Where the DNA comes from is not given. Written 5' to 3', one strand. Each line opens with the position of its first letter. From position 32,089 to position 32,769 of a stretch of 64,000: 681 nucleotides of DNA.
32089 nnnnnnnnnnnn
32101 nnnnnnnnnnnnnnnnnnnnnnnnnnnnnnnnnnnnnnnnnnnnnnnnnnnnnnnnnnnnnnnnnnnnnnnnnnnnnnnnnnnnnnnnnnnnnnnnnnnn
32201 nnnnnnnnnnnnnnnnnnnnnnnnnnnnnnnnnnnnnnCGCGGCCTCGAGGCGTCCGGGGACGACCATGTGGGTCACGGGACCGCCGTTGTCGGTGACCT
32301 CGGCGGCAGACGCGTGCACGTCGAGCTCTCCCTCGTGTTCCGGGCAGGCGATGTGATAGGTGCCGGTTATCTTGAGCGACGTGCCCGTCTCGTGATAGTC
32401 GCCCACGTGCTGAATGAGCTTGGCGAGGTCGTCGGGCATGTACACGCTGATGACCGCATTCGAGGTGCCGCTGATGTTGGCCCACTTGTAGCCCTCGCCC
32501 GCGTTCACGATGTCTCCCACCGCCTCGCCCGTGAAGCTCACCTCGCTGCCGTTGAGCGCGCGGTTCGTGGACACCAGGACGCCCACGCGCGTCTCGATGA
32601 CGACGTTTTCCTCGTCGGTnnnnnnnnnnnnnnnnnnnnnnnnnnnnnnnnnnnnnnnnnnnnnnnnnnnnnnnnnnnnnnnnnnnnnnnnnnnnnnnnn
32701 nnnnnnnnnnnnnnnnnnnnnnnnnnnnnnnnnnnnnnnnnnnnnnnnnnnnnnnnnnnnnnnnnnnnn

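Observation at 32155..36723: Two TrkH paralogs each linked to the same uncharacterised extracytoplasmic domain: fused in one, a translationally coupled separate gene in the other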

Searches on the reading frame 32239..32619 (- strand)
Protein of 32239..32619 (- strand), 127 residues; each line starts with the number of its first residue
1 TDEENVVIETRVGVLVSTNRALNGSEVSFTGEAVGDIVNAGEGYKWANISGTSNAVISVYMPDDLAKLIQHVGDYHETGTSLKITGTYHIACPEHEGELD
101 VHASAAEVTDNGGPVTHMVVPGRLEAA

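Call 27: predict_structure(alignment_id=A1)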
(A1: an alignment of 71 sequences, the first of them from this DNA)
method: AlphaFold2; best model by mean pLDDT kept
length: 127 residues; sequences in the alignment: 71
mean_pLDDT: 92.3   pTM: 0.82
mean pLDDT of the five models: 92.3, 92.0, 90.4, 90.0, 88.2
residues with pLDDT >= 90: 100; 70-90: 21; 50-70: 5; < 50: 1
segments of 3 or more residues with pLDDT < 50: none
pLDDT, mean of each block of 10 residues (from residue 1): 75 93 96 97 97 94 98 93 98 94 98 86 75
secondary structure, 60 per line:
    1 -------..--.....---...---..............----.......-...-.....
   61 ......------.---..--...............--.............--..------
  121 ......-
elements in order: H12-16 E26-39 E44-50 E56-62 H63-66 E81-92 E98-110 H121-126
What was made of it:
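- On OB-fold (structural class): Predicted structure only: pLDDT 92.3, strand and helix order as expected (call 27).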

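Call 32: search_protein_representatives(alignment_id=A1)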
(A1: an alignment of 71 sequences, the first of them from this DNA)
Query: 71 sequences, 122 profile positions. Proteins with E-value up to 0.001 (for the whole library): 1116; up to 1e-10: 966; up to 1e-30: 47. The best 150 are listed.
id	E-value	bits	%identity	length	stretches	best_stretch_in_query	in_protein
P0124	6.4e-42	158.1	-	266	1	3-122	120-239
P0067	2.0e-41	156.5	-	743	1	2-122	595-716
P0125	2.6e-41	156.2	-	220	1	2-121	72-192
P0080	3.4e-41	155.8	-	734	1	2-119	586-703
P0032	4.9e-40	152.0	-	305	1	13-121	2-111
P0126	3.6e-39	149.2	-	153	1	2-122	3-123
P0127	6.2e-39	148.5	-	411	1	2-119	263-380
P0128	2.4e-38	146.6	-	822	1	3-120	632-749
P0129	3.1e-38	146.2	-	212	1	2-120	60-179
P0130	8.4e-38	144.8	-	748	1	2-121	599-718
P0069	1.5e-37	144.0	-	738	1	2-122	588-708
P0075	2.4e-37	143.3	-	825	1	3-120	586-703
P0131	5.2e-37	142.3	-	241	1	7-114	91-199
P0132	5.6e-37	142.2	-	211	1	2-121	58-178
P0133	6.2e-37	142.0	-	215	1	2-122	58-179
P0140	2.4e-33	130.4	-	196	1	4-112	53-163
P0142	4.7e-33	129.5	-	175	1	6-122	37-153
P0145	8.4e-33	128.7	-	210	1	2-121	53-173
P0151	6.5e-32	125.8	-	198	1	2-118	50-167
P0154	2.0e-31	124.2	-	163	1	6-122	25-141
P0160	5.9e-31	122.7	-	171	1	8-118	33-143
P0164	2.5e-30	120.7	-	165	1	6-117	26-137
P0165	2.6e-30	120.6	-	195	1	5-109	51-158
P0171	7.3e-30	119.2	-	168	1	16-110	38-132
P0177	4.0e-29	116.8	-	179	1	2-113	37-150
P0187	2.2e-28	114.4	-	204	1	6-122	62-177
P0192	7.0e-28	112.8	-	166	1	9-121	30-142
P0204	1.8e-27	111.4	-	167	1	9-120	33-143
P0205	1.9e-27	111.4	-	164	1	4-120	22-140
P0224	8.0e-27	109.4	-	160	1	9-122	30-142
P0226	8.5e-27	109.3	-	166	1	9-117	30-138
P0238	1.5e-26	108.5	-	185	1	7-121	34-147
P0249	2.6e-26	107.7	-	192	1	6-115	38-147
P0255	3.2e-26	107.4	-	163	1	9-122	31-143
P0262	5.2e-26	106.7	-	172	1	10-115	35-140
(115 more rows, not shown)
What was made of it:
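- Family size: 1,116 representatives, 966 at E<=1e-10 (call 32).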

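Call 34: fold_search(model_id=the predicted structure, library=pdb)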
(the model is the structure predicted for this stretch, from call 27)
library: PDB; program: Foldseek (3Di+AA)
matches with E <= 10: 1005; with E <= 0.001: 64
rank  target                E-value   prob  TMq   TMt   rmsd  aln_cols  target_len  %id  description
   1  1n9w_A                3.3e-05  1.00  0.49  0.19   8.0       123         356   16  Crystal structure of the non-discriminating and archaeal-type aspartyl-tRNA synthetase from Thermus thermophilus (released 2003-04-08)
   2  3kfu_C                4.9e-05  1.00  0.52  0.19   5.9       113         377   18  Crystal structure of the transamidosome (released 2010-08-25)
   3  1b8a_A                5.2e-05  1.00  0.54  0.18   4.5       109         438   16  ASPARTYL-TRNA SYNTHETASE (released 1999-02-02)
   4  3kfu_A                6.5e-05  1.00  0.54  0.20   5.5       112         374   18  Crystal structure of the transamidosome (released 2010-08-25)
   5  3kfu_B                1.0e-04  1.00  0.51  0.19   5.5       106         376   17  Crystal structure of the transamidosome (released 2010-08-25)
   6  3kfu_D                1.1e-04  1.00  0.51  0.19   5.6       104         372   18  Crystal structure of the transamidosome (released 2010-08-25)
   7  5xix_A                1.3e-04  1.00  0.56  0.19   5.8       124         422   12  The canonical domain of human asparaginyl-tRNA synthetase (released 2018-05-02)
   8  5xix_D                1.5e-04  1.00  0.55  0.19   5.7       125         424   10  The canonical domain of human asparaginyl-tRNA synthetase (released 2018-05-02)
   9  8h53_A                1.8e-04  1.00  0.53  0.18   7.1       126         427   11  Human asparaginyl-tRNA synthetase in complex with asparagine-AMP (released 2023-10-25)
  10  3nel_A                1.9e-04  1.00  0.54  0.18   4.5       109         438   16  Aspartyl-tRNA synthetase complexed with aspartic acid (released 2010-08-04)
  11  5vl1_C                1.9e-04  1.00  0.57  0.17   5.0       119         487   15  Crystal Structure of Lysyl-tRNA Synthetase from Mycobacterium ulcerans complexed with L-lysine (released 2017-05-10)
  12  8h53_C                1.9e-04  1.00  0.54  0.18   6.5       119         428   12  Human asparaginyl-tRNA synthetase in complex with asparagine-AMP (released 2023-10-25)
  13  4gop_B                2.0e-04  1.00  0.55  0.57   5.0       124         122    9  Structure and Conformational Change of a Replication Protein A Heterotrimer Bound to ssDNA (released 2012-11-28)
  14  8txr_B                2.0e-04  1.00  0.48  0.22   7.6        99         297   11  E. coli ExoVII(H238A) (released 2024-01-31)
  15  4gn5_B                2.1e-04  1.00  0.53  0.62   3.5       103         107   20  OBody AM3L15 bound to hen egg-white lysozyme (released 2013-08-21)
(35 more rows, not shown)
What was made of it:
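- On OB-fold (structural class): The 50 Foldseek PDB matches listed are OB-folds, probability 1.00 (call 34).
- Fold: pLDDT 92.3 (call 27); the Foldseek PDB matches listed are all OB-folds (AspRS, AsnRS and LysRS N-terminal domains, RPA32, XseA, CST), E 3e-5 and weaker (call 34).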

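Call 35: search_protein_families(library=pfam, proteins=[P0142, P0154, P0160, P0164, P0171, P0192, P0204, P0226, P0255, P0262], max_evalue=1)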
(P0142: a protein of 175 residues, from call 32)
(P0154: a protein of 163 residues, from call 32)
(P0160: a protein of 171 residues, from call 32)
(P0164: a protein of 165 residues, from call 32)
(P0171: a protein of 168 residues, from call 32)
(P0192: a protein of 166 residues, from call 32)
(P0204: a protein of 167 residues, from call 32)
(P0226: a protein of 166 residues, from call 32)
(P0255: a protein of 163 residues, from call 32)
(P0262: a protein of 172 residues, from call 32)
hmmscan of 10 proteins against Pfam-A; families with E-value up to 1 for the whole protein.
P0142 (175 aa): 0 families

P0154 (163 aa): 0 families

P0160 (171 aa): 1 family
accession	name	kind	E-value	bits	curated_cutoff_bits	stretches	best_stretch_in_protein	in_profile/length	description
PF11177.13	DUF2964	-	0.78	10.4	24.2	0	140-158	36-54/62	Protein of unknown function (DUF2964)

P0164 (165 aa): 2 families
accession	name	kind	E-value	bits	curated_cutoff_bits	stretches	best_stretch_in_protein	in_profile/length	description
PF19135.5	DUF5818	-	0.0026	17.7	27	0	92-104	32-44/57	Protein of unknown function (DUF5818)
PF13567.11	DUF4131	-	0.052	13.7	31.6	1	2-104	29-131/165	Domain of unknown function (DUF4131)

P0171 (168 aa): 0 families

P0192 (166 aa): 1 family
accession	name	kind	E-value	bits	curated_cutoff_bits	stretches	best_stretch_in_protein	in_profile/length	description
PF03746.21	LamB_YcsF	-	0.17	11.9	22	1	86-126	9-51/239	LamB/YcsF family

P0204 (167 aa): 3 families
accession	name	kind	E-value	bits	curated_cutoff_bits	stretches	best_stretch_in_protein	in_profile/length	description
PF09716.15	ETRAMP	-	0.0038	17.6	29.1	1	121-160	34-71/81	Malarial early transcribed membrane protein (ETRAMP)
PF17323.7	ToxS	-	0.051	13.8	25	1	81-149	67-140/147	Trans-membrane regulatory protein ToxS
PF13742.12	tRNA_anti_2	-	0.14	12.8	27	1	45-124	20-94/95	OB-fold nucleic acid binding domain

P0226 (166 aa): 0 families

P0255 (163 aa): 0 families

P0262 (172 aa): 2 families
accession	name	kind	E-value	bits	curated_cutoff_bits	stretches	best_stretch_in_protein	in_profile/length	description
PF19135.5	DUF5818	-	0.00036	20.5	27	1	39-58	28-47/57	Protein of unknown function (DUF5818)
PF00746.26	Gram_pos_anchor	-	0.68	10.4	20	1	145-165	20-40/43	LPXTG cell wall anchor motif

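Call 36: search_protein_families(library=ncbifam, proteins=[P0142, P0154, P0160, P0164, P0171, P0192, P0204, P0226, P0255, P0262], max_evalue=1)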
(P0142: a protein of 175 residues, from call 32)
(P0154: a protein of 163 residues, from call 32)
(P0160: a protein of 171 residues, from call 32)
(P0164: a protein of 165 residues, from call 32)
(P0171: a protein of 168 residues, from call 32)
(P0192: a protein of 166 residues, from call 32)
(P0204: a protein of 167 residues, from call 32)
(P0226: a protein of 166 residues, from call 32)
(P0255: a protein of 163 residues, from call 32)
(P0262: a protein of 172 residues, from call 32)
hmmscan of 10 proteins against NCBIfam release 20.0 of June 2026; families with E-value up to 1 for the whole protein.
P0142 (175 aa): 1 family
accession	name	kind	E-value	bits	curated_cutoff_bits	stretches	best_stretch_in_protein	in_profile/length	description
NF003065.0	PRK03987.1-5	equivalog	0.096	11.9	432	1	45-154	110-218/266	translation initiation factor IF-2 subunit alpha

P0154 (163 aa): 2 families
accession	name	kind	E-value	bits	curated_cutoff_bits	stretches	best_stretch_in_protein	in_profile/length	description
NF033674.1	stress_OB_fold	domain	0.00017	21.7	35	1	4-103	4-95/111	NirD/YgiW/YdeI family stress tolerance protein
NF058670.1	sorting_LPXTATN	domain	0.059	13.7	32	1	137-156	11-30/32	LPxTATN C-terminal sorting signal domain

P0160 (171 aa): 1 family
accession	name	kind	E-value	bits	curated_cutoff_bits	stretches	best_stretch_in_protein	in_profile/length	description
TIGR03901.2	MYXO-CTERM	domain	0.073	13.5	20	1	146-165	15-33/34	MYXO-CTERM sorting domain-containing protein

P0164 (165 aa): 0 families

P0171 (168 aa): 0 families

P0192 (166 aa): 3 families
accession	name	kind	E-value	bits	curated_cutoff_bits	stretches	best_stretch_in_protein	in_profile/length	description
NF003813.0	PRK05406.1-2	equivalog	0.031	13.6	392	1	86-125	12-53/252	5-oxoprolinase subunit PxpA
NF003814.0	PRK05406.1-3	subfamily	0.056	12.7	226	1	86-127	13-56/256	5-oxoprolinase subunit PxpA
NF007650.0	PRK10318.3-2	equivalog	0.14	12.4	238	1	7-48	1-41/117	hypothetical protein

P0204 (167 aa): 1 family
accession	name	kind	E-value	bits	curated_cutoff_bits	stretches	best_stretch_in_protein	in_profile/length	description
TIGR00237.1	xseA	equivalog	0.14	11.3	180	1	44-130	18-99/389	exodeoxyribonuclease VII large subunit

P0226 (166 aa): 0 families

P0255 (163 aa): 1 family
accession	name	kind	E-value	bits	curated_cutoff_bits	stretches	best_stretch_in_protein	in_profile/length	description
NF011802.0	PRK15267.1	equivalog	0.04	13.7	257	1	77-127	64-110/141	subtilase cytotoxin subunit B-like protein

P0262 (172 aa): 1 family
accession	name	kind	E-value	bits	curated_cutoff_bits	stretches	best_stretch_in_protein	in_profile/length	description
NF058571.1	GVDTG_CTERM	domain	0.17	12.2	29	1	143-164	22-43/44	GVDTG sorting domain-containing protein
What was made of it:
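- On Pfam tRNA_anti / tRNA_anti_2 / DUF4131 and NCBIfam stress_OB_fold (YgiW) sequence families: Among 10 other members the best hits are NF033674 at 21.7 against 35 bits, DUF4131 at 13.7 against 31.6 and tRNA_anti_2 at 12.8 against 27 (calls 35, 36).
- Closest known: Bacterial OB-fold. Same: One member gives a weak hit (E 1.7e-4, call 36).
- One family member gives a sub-threshold hit to NF033674 stress_OB_fold (E 1.7e-4, 21.7 bits against a cut-off of 35; call 36).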

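Call 37: find_encoding_contigs(protein=P0160, flank=6000, max_places=3)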
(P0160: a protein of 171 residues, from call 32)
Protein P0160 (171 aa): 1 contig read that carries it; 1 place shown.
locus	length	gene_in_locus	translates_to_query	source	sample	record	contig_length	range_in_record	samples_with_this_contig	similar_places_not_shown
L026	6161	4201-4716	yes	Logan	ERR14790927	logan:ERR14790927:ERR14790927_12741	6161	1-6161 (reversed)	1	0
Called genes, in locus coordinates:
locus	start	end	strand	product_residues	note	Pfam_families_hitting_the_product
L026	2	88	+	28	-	?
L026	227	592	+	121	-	-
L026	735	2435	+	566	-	PF08448:PAS_4 (faint), PF01590:GAF, PF13185:GAF_2, PF13492:GAF_3 (weak), PF07228:SpoIIE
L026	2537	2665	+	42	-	-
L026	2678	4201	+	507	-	PF02386:TrkH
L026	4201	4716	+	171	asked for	-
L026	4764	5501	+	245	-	PF00005:ABC_tran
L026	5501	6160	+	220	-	?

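Call 38: find_encoding_contigs(protein=P0204, flank=6000, max_places=3)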
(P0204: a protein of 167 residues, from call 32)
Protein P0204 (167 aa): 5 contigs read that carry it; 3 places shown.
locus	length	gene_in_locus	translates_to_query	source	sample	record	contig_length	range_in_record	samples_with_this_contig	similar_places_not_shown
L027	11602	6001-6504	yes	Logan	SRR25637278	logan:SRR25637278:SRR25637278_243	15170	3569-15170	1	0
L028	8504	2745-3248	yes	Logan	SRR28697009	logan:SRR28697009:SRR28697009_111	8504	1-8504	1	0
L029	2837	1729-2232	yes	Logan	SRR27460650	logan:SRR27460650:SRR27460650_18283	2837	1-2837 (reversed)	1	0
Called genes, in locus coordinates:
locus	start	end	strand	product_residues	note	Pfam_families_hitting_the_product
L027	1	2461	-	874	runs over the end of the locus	PF00753:Lactamase_B, PF19583:ODP, PF00258:Flavodoxin_1, PF13738:Pyr_redox_3 (faint), PF21349:RUBY_RBDX, PF07992:Pyr_redox_2, PF00070:Pyr_redox, PF18267:Rubredoxin_C, +1 more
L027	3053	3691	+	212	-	PF02254:TrkA_N, PF02558:ApbA (weak), PF03435:Sacchrp_dh_NADP (weak), PF03807:F420_oxidored (weak)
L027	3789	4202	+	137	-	PF02254:TrkA_N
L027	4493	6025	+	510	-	PF02386:TrkH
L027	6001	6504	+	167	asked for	-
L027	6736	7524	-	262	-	PF02698:DUF218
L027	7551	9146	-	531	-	PF28550:DUF8436, PF01266:DAO (faint), PF03486:HI0933_like, PF07992:Pyr_redox_2 (faint), PF21688:FAD-depend_C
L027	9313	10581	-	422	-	PF07949:YbbR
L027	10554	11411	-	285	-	PF19293:CdaA_N, PF02457:DAC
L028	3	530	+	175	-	?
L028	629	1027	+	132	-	PF02254:TrkA_N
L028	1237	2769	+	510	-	PF02386:TrkH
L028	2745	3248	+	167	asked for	-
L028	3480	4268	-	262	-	PF02698:DUF218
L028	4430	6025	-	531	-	PF28550:DUF8436, PF01266:DAO (faint), PF03486:HI0933_like, PF07992:Pyr_redox_2 (faint), PF21688:FAD-depend_C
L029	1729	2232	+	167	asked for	-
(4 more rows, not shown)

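Call 43: find_encoding_contigs(protein=P0154, flank=5000, max_places=2)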
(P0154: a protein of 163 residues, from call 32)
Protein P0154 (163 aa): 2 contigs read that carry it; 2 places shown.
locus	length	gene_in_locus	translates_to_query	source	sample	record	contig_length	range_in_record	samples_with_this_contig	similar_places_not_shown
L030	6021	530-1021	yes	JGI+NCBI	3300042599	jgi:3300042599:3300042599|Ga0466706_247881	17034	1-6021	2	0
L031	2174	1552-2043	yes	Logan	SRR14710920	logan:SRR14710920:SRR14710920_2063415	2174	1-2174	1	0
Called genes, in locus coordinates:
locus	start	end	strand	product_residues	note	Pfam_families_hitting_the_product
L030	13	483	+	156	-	PF02386:TrkH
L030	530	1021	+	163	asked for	-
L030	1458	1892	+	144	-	PF00572:Ribosomal_L13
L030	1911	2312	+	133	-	PF00380:Ribosomal_S9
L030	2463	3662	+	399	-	PF02878:PGM_PMM_I, PF02879:PGM_PMM_II, PF02880:PGM_PMM_III, PF00408:PGM_PMM_IV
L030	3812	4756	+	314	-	-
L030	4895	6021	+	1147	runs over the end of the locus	PF04389:Peptidase_M28 (weak)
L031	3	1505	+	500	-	?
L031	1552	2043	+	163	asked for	-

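Call 44: find_encoding_contigs(protein=P0192, flank=5000, max_places=2)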
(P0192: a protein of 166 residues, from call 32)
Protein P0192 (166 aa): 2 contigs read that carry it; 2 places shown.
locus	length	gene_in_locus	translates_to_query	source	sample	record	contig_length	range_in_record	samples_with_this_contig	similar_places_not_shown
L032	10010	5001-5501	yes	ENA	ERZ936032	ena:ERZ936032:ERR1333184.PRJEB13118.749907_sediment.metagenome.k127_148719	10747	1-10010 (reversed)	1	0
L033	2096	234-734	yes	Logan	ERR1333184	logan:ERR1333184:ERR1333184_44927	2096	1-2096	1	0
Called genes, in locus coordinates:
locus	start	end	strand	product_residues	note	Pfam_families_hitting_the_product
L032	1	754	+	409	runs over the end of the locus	PF00561:Abhydrolase_1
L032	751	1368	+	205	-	PF13489:Methyltransf_23, PF07021:MetW, PF13847:Methyltransf_31, PF08241:Methyltransf_11, PF08242:Methyltransf_12, PF13649:Methyltransf_25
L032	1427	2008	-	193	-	PF01613:Flavin_Reduct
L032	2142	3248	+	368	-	PF03193:RsgA_GTPase, PF01926:MMR_HSR1 (weak)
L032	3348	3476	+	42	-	-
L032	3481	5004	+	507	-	PF02386:TrkH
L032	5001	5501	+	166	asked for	-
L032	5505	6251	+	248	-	PF00005:ABC_tran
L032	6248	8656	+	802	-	PF02687:FtsX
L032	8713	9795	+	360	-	PF00291:PALP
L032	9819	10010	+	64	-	?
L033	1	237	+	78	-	?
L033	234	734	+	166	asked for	-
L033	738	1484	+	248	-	PF00005:ABC_tran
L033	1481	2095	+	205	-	?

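Call 45: list_cluster_members(proteins=[P0160, P0204, P0192, P0154, P0142, P0164, P0171, P0226, P0255, P0262])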
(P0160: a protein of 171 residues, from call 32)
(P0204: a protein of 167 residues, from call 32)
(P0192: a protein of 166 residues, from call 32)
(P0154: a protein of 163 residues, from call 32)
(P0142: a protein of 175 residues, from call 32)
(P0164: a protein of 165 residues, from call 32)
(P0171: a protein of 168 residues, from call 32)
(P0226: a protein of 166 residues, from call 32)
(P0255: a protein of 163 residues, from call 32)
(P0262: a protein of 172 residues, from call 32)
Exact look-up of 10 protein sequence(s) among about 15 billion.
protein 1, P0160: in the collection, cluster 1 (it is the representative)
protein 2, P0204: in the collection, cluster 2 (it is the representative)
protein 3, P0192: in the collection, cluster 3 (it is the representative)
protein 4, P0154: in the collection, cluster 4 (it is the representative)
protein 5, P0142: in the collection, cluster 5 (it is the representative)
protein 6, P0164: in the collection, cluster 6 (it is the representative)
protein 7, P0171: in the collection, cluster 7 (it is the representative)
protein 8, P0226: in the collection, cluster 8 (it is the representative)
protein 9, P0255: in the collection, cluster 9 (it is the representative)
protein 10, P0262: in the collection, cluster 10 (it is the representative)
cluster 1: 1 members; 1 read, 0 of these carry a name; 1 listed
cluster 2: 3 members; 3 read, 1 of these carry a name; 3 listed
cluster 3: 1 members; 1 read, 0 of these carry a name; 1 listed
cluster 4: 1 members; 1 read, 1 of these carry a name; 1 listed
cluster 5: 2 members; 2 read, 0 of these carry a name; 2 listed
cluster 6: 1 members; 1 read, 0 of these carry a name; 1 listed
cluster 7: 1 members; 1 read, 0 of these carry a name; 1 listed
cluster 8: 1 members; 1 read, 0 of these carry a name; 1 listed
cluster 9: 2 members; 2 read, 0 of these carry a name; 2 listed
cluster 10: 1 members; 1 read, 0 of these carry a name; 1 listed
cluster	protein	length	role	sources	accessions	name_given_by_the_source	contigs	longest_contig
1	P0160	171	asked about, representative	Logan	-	-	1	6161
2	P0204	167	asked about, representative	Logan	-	-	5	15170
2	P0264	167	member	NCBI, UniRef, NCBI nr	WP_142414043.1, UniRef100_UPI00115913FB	hypothetical protein [Hathewaya massiliensis] | hypothetical protein n=1 Tax=Hathewaya massiliensis TaxID=1964382 RepID=UPI00115913FB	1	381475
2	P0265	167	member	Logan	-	-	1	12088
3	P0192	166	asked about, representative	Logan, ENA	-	-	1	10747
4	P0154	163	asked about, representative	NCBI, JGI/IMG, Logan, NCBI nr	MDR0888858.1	MAG: hypothetical protein LBM21_03055 [Coriobacteriales bacterium] | hypothetical protein | hypothetical protein [Coriobacteriales bacterium]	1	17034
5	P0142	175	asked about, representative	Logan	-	-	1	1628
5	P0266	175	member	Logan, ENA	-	-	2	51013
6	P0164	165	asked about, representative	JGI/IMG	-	-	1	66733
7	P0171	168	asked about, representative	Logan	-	-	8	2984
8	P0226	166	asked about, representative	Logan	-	-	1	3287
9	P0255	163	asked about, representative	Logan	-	-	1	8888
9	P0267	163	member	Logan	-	-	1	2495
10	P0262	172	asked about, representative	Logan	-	-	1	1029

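Call 55: search_solved_structures(query=A1, max_evalue=10)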
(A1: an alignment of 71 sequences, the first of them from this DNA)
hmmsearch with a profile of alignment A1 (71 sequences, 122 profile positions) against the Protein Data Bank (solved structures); distinct sequences matched with E-value up to 10: 4.
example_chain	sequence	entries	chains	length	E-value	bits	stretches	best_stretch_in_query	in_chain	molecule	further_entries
1m9w_A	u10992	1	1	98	0.17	14.7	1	31-92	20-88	plastocyanin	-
1j5c_A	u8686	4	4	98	0.17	14.6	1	31-92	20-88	PLASTOCYANIN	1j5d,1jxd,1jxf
1pcs_A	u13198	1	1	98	0.48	13.2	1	31-92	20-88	PLASTOCYANIN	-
9zd7_P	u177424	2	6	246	1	12.1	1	8-82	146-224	tail tip gp86 | gp86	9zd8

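Call 72: list_cluster_members(proteins=[P0140, P0145, P0151, P0165, P0177, P0187, P0205, P0224, P0238, P0249])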
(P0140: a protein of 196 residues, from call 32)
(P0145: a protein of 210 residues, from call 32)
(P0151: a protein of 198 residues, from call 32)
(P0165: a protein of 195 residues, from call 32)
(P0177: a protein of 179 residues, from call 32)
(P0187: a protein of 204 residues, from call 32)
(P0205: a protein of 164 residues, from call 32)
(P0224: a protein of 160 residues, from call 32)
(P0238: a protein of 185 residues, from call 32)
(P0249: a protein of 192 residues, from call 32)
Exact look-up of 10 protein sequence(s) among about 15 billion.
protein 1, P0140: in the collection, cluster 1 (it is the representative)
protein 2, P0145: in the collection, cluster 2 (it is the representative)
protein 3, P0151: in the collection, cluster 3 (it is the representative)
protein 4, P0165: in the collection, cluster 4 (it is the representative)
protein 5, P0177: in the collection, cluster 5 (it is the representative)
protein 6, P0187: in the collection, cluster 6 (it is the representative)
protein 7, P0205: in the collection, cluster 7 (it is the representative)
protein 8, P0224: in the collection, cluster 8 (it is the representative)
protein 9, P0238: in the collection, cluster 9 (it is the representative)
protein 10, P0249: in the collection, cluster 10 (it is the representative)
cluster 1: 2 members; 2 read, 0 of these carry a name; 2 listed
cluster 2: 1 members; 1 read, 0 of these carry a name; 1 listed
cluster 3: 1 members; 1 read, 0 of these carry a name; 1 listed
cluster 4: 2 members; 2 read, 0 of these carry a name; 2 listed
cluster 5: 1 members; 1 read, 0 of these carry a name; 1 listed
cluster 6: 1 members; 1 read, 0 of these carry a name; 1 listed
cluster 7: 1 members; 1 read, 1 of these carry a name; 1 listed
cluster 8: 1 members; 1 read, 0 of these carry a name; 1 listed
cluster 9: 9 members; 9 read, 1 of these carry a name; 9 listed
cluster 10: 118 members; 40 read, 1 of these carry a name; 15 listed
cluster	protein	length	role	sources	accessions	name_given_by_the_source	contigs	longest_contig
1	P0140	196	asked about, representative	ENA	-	-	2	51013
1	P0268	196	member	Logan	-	-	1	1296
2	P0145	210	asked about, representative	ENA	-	-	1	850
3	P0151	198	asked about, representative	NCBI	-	-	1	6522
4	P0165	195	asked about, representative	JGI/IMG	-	-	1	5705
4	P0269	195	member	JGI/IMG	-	-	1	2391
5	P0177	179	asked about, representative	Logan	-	-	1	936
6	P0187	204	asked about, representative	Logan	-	-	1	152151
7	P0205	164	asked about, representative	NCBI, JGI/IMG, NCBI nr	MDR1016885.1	MAG: hypothetical protein LBL67_05465 [Coriobacteriales bacterium] | hypothetical protein | hypothetical protein [Coriobacteriales bacterium]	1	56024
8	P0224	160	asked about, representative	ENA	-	-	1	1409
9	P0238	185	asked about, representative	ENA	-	-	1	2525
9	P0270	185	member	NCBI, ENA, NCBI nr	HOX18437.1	MAG TPA: hypothetical protein PKW82_08280 [Spirochaetales bacterium] | hypothetical protein [Spirochaetales bacterium]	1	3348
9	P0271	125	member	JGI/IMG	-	-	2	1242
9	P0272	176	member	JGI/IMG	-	-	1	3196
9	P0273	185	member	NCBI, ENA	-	-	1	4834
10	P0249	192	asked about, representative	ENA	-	-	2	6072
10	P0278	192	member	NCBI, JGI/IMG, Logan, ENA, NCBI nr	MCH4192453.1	MAG: hypothetical protein LKF52_09095 [Butyrivibrio sp.] | hypothetical protein | hypothetical protein [Butyrivibrio sp.]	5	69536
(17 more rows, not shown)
